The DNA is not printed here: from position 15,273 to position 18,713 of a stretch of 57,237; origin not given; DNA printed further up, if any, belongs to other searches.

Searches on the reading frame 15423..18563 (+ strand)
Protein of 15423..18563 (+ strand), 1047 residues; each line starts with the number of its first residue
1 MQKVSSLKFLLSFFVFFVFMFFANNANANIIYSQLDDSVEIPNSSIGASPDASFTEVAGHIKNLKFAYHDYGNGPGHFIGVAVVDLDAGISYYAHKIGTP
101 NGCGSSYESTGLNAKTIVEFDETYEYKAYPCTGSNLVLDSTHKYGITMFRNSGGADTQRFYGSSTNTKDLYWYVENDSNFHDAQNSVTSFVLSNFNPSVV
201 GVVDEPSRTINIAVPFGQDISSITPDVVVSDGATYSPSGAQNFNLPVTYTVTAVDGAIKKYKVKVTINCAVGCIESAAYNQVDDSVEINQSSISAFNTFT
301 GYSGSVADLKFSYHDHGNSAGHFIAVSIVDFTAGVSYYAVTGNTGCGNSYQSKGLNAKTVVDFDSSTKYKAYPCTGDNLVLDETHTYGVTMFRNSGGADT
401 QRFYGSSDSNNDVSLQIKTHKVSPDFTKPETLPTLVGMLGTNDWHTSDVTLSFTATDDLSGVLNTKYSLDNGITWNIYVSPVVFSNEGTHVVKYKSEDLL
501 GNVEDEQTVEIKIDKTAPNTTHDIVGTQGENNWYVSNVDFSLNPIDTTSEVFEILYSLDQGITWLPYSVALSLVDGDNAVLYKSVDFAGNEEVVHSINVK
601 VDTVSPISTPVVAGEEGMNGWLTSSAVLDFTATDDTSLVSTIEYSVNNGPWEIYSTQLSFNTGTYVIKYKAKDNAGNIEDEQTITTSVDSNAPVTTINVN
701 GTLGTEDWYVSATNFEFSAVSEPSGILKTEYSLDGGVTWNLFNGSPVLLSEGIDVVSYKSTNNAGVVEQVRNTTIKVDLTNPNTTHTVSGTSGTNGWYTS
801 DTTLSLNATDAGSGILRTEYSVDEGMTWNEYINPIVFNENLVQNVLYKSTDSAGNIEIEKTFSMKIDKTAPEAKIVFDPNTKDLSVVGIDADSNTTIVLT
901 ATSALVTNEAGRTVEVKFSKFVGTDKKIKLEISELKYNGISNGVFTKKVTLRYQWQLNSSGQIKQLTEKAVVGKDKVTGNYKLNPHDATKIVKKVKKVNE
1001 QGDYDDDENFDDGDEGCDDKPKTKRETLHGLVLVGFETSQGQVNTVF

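Call 47: search_protein_families(library=pfam, proteins=[window:15423-18563:+], max_evalue=0.00001)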
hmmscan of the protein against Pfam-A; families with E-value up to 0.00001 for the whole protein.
window:15423-18563:+ (1047 aa): 4 families
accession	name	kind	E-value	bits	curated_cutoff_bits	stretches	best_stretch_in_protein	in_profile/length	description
PF03174.19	CHB_HEX_C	-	3e-10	40.3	23.6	0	816-840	35-60/76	Chitobiase/beta-hexosaminidase C-terminal domain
PF02012.26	BNR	-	4e-10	38.6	27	0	467-476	2-11/12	BNR/Asp-box repeat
PF21471.3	Reelin_subrepeat-B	-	1.3e-08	35.1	27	0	726-760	59-82/127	Reelin subrepeat B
PF19077.6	Big_13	-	6.4e-08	33.5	27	0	645-689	58-101/102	Bacterial Ig-like domain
